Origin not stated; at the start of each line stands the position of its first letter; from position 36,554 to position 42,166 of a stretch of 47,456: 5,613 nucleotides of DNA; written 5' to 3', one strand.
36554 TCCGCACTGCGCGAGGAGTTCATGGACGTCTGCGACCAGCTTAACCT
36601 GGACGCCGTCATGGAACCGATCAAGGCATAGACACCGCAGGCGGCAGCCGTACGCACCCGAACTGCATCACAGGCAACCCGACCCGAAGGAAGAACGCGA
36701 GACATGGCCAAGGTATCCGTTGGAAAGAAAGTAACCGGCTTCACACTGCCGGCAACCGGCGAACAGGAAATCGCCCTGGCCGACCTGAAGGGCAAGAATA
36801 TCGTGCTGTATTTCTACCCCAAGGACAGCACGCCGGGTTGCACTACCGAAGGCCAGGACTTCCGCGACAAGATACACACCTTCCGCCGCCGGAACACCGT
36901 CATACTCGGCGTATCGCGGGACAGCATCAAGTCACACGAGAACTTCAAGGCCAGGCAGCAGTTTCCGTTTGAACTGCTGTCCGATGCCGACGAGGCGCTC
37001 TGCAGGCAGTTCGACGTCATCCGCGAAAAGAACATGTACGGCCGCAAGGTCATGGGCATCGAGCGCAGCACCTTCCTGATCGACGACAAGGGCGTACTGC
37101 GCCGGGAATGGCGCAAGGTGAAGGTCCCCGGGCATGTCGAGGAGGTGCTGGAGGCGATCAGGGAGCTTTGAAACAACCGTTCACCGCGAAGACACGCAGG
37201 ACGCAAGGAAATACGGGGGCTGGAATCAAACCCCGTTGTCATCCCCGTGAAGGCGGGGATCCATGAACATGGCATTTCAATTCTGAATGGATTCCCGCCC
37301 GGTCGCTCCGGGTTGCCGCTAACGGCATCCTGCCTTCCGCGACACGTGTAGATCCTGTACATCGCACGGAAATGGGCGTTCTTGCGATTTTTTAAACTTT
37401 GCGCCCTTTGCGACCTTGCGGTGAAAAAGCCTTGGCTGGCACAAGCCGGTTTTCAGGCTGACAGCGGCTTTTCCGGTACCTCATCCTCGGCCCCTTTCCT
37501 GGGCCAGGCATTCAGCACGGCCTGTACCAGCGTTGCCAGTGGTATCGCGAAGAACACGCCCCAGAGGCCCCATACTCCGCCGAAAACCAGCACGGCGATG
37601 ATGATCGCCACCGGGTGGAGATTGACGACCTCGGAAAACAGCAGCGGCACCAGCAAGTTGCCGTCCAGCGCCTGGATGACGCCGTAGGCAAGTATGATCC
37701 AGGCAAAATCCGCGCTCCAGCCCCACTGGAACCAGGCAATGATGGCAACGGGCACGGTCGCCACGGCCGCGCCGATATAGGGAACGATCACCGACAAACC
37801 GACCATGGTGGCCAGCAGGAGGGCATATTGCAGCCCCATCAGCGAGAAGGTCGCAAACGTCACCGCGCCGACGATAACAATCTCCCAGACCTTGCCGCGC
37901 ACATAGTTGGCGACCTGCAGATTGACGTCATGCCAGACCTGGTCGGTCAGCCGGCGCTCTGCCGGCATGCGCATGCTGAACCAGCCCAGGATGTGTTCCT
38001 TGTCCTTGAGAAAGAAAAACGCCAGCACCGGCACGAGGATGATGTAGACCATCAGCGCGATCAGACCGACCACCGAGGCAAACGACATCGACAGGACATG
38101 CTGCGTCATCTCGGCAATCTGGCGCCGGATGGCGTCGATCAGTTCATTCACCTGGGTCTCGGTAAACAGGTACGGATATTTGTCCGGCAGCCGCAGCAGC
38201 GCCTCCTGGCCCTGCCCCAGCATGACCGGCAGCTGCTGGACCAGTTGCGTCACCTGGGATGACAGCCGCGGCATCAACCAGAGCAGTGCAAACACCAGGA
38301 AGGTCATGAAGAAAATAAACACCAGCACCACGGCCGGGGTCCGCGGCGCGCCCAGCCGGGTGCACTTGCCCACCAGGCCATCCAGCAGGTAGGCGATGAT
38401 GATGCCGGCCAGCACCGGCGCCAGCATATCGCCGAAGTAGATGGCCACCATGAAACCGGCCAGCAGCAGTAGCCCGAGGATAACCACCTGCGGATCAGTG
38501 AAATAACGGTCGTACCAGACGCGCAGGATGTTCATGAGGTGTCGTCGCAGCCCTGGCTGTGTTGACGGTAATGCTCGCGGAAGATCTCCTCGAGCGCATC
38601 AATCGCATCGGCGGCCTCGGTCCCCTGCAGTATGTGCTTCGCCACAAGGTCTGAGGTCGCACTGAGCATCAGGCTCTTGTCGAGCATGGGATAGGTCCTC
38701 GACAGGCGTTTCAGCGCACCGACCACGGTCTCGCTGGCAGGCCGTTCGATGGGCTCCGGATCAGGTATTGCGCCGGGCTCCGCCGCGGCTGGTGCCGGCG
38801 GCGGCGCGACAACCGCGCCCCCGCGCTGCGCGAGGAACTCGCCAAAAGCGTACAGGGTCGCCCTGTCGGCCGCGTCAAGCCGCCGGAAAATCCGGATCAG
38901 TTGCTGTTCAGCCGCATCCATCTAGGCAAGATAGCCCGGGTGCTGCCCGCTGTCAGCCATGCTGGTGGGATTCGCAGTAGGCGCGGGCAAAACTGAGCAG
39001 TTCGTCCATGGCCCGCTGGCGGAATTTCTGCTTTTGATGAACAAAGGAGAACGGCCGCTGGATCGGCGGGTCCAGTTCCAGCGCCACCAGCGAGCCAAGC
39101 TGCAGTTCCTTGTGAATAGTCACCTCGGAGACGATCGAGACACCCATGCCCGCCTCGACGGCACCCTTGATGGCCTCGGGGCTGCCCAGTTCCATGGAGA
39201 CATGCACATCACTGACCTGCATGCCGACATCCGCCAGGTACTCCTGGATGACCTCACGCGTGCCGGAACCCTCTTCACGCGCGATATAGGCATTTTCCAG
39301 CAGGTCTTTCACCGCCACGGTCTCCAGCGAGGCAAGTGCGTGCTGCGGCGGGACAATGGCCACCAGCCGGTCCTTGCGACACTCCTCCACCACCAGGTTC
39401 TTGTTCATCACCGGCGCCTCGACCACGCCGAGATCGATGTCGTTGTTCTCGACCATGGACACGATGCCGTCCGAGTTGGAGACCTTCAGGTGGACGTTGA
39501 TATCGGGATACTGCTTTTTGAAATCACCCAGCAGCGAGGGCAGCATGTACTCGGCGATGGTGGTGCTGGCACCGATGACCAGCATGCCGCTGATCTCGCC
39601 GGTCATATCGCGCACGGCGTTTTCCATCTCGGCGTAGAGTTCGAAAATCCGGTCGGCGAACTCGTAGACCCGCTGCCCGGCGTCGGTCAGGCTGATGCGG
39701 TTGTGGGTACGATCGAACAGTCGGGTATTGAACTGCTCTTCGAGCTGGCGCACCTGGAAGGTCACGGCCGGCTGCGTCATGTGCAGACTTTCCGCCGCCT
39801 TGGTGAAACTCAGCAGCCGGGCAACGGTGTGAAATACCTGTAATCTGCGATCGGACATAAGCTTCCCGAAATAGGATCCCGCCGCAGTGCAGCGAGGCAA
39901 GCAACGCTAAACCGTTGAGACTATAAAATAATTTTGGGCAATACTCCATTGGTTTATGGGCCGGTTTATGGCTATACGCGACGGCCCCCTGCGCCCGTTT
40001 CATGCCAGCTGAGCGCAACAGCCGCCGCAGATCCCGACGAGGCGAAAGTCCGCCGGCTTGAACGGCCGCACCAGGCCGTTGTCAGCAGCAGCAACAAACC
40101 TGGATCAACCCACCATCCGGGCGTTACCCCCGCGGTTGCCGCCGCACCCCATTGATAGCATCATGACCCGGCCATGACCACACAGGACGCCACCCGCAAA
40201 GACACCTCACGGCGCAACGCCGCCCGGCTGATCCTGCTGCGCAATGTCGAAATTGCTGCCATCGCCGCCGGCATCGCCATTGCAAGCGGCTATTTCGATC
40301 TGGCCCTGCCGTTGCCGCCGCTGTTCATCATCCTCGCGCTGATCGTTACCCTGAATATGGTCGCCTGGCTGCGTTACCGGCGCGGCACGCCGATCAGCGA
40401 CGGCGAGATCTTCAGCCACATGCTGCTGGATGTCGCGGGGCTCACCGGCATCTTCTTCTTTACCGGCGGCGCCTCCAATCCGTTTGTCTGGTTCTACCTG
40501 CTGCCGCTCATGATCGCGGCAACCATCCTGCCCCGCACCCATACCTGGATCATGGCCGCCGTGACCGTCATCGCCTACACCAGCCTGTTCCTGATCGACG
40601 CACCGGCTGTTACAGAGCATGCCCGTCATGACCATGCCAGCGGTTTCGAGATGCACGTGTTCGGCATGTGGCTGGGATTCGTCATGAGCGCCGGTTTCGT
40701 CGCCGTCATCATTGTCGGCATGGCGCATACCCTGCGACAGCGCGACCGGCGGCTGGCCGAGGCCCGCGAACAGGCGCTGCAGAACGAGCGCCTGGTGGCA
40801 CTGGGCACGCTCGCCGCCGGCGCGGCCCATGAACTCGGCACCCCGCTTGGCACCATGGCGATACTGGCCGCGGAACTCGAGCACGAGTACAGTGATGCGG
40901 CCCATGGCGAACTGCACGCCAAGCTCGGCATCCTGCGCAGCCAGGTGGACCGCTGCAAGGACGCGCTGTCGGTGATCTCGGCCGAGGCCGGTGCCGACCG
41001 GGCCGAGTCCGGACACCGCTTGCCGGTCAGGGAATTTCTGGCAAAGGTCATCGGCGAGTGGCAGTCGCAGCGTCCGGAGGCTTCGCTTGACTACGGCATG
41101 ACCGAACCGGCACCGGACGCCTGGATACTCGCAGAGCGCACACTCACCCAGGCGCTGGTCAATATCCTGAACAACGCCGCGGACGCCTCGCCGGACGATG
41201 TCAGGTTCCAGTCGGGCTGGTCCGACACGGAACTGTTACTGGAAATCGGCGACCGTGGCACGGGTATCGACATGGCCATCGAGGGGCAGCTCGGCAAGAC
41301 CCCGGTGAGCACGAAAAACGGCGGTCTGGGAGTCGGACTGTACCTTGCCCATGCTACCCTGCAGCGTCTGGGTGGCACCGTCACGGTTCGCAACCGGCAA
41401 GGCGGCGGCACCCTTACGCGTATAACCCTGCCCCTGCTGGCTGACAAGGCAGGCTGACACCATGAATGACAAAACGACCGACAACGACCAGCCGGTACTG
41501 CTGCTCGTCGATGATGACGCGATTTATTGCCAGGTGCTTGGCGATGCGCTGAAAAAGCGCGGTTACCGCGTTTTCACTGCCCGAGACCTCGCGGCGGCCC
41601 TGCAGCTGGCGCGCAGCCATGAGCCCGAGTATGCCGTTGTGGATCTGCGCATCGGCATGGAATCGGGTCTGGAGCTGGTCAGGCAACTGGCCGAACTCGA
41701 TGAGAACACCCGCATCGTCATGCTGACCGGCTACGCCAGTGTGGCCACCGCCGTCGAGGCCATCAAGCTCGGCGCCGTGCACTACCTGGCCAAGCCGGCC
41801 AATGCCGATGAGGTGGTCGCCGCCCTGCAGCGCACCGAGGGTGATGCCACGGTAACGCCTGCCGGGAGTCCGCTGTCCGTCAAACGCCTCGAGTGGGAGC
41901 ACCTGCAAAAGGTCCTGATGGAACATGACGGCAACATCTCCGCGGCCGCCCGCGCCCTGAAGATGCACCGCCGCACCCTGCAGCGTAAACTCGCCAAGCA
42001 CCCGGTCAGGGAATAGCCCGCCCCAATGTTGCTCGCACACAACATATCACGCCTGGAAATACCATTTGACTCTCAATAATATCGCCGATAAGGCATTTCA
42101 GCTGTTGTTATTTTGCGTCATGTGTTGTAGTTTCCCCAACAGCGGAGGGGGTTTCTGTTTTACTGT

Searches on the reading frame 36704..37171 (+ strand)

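Call 38: search_protein_families(library=pfam, proteins=[window:36704-37171:+], max_evalue=0.001)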
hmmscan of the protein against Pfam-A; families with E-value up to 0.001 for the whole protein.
window:36704-37171:+ (155 aa): 3 families
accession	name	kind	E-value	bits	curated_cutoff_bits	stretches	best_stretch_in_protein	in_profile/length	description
PF00578.27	AhpC-TSA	-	1.5e-36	125.5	26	1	6-133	1-122/124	AhpC/TSA family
PF08534.16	Redoxin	-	2.9e-15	56.8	26.6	1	6-136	2-132/148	Redoxin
PF05988.18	DUF899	-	0.00043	20.4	27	1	42-111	84-153/224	Bacterial protein of unknown function (DUF899)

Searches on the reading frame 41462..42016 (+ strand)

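Call 38: search_protein_families(library=pfam, proteins=[window:41462-42016:+], max_evalue=0.001)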
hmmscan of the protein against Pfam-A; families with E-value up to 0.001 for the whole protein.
window:41462-42016:+ (184 aa): 3 families
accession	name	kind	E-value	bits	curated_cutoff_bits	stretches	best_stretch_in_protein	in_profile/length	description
PF00072.30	Response_reg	-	4.8e-25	88.3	30.2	1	14-122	2-110/111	Response regulator receiver domain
PF02954.25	HTH_8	-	7.5e-12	45.2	22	1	141-179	3-41/42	Bacterial regulatory protein, Fis family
PF13556.12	HTH_30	-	2.4e-06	27.7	27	1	151-179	7-35/59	PucR C-terminal helix-turn-helix domain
